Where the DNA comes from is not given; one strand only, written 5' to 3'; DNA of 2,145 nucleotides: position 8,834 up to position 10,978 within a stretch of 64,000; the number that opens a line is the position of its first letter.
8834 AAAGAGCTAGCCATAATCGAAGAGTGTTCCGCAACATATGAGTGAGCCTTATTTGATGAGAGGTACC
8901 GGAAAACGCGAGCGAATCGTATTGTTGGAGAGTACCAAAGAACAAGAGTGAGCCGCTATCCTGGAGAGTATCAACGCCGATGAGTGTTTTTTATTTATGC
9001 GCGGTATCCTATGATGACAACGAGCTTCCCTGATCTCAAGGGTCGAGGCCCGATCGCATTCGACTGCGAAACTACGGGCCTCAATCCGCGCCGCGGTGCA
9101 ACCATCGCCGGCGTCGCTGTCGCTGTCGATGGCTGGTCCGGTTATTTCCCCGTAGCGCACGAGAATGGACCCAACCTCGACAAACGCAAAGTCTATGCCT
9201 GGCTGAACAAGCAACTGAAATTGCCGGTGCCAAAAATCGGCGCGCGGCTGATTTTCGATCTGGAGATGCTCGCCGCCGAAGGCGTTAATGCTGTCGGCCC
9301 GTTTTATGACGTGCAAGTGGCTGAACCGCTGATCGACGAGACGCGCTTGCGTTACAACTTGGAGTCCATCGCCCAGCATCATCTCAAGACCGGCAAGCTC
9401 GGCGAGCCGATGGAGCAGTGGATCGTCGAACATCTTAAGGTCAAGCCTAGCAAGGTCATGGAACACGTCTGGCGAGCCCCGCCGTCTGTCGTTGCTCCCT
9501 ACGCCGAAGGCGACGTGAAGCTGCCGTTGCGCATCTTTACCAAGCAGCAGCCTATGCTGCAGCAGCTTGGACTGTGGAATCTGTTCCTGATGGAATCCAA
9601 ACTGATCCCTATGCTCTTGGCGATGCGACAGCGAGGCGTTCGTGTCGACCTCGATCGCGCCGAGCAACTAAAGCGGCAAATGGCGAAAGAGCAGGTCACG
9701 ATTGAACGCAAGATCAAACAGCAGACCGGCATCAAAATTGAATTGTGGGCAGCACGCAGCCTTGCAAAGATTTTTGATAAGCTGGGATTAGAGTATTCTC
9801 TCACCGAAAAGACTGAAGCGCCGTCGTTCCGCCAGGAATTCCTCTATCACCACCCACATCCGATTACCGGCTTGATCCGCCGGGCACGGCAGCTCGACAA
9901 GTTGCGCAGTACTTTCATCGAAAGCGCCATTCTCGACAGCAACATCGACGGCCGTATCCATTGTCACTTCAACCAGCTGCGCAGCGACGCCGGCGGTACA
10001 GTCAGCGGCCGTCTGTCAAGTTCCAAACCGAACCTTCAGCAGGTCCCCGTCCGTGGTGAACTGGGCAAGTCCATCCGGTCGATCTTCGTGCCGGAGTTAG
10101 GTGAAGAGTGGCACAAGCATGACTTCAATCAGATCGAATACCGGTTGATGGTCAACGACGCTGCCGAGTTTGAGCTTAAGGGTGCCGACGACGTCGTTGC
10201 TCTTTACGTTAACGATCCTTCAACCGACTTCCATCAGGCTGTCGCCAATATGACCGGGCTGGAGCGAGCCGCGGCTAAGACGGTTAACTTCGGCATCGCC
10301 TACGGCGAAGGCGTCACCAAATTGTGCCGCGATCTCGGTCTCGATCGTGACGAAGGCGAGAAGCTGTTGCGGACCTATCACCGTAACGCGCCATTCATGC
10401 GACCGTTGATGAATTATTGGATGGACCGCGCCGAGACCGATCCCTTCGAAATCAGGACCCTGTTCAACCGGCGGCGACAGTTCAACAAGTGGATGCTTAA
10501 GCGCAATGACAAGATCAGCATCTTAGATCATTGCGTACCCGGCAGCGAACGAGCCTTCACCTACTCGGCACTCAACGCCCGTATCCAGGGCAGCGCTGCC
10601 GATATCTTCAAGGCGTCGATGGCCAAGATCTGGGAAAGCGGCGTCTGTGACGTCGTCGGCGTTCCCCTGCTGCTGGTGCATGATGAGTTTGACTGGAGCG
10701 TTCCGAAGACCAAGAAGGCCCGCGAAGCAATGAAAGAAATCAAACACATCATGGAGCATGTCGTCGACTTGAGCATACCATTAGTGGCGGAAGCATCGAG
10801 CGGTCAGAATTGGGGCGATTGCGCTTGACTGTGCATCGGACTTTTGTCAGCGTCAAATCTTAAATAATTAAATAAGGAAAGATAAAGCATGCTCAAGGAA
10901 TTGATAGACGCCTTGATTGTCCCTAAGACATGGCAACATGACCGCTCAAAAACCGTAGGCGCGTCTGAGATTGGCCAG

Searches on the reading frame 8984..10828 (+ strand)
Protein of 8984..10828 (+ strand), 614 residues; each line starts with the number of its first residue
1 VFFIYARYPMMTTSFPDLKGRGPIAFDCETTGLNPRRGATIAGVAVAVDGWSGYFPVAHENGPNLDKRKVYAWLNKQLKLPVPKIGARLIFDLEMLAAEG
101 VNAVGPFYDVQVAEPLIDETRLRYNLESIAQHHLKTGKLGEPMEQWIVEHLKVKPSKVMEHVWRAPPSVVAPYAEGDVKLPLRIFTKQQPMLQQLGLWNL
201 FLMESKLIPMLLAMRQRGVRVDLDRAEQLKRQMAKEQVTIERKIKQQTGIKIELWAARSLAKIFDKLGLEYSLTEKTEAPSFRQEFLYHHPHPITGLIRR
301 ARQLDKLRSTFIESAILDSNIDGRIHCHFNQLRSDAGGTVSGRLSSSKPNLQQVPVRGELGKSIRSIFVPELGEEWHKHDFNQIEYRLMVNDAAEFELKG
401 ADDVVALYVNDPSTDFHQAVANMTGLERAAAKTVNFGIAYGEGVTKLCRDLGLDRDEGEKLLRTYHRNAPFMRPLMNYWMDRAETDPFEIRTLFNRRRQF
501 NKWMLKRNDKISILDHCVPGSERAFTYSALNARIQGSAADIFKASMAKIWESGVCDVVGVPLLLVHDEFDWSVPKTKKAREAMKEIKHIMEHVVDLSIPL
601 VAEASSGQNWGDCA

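Call 46: search_protein_families(library=pfam, proteins=[window:8984-10828:+], max_evalue=0.001)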
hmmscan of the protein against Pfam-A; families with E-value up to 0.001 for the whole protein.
window:8984-10828:+ (614 aa): 2 families
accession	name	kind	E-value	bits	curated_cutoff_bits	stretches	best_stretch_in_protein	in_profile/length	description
PF00476.26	DNA_pol_A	-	1.3e-65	222.2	34.3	1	225-612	3-381/381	DNA polymerase family A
PF01612.26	DNA_pol_A_exo1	-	1.5e-09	38.4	23.6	1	18-192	17-172/173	3'-5' exonuclease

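Call 86: search_dna_similar(query=window:8984-10828:+, collection=phages, mode=protein, max_rows=8)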
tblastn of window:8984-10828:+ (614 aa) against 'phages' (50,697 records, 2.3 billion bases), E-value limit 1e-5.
Records with a match: 4034; places in all: 4036; records where one place covers at least 80% of the query: 646.
Best place of each record, by identity: <60% 4034.
By first word of the organism name: Mycobacterium 1120; Klebsiella 472; Salmonella 334; Microbacterium 309; Bacillus 192; Vibrio 170; Pseudomonas 157; Escherichia 156; Staphylococcus 133; Gordonia 120; and 103 more.
By host as written in the record: Mycobacterium smegmatis mc2 155 814; - 295; Klebsiella pneumoniae 232; Mycobacterium smegmatis mc#155 158; Microbacterium foliorum NRRL B-24224 134; Microbacterium foliorum NRRL B-24224 SEA 130; Escherichia coli 54; Salmonella enterica subsp. enterica serovar Enteritidis PT1 53; and 676 more.
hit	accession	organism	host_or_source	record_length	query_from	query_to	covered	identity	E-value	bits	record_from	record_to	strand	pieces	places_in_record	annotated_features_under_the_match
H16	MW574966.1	phage 023Pt_psg01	unknown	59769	10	612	98%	42.0%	1e-135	443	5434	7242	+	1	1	DNA polymerase A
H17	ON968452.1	Pseudanabaena phage Pan1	Pseudanabaena sp.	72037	16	613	97%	41.8%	1e-134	440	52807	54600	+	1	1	DNA polymerase I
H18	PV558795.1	Variovorax phage VPv64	Variovorax paradoxus DSM 645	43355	13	611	98%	40.8%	1e-128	423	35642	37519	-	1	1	record has no annotation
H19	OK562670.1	Stenotrophomonas phage vB_SM_ytsc_ply2008005c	Stenotrophomonas maltophilia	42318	13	611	98%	40.7%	3e-128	421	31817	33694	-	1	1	DNA polymerase A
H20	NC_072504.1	Stenotrophomonas phage vB_SM_ytsc_ply2008005c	Stenotrophomonas maltophilia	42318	13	611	98%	40.7%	3e-128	421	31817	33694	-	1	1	DNA polymerase A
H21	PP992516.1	Pseudomonas phage Baskent_P4_1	Pseudomonas aeruginosa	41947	13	611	98%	40.4%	5e-127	418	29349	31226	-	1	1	DNA polymerase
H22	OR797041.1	Stenotrophomonas phage vB_SmaS_Bhz54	Stenotrophomonas maltophilia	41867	13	611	98%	40.4%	1e-126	417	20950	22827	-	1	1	putative DNA polymerase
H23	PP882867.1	Dinoroseobacter phage vB_DshS_R26L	Dinoroseobacter shibae DFL12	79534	15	613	98%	40.3%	1e-132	434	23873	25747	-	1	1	putative DNA polymerase I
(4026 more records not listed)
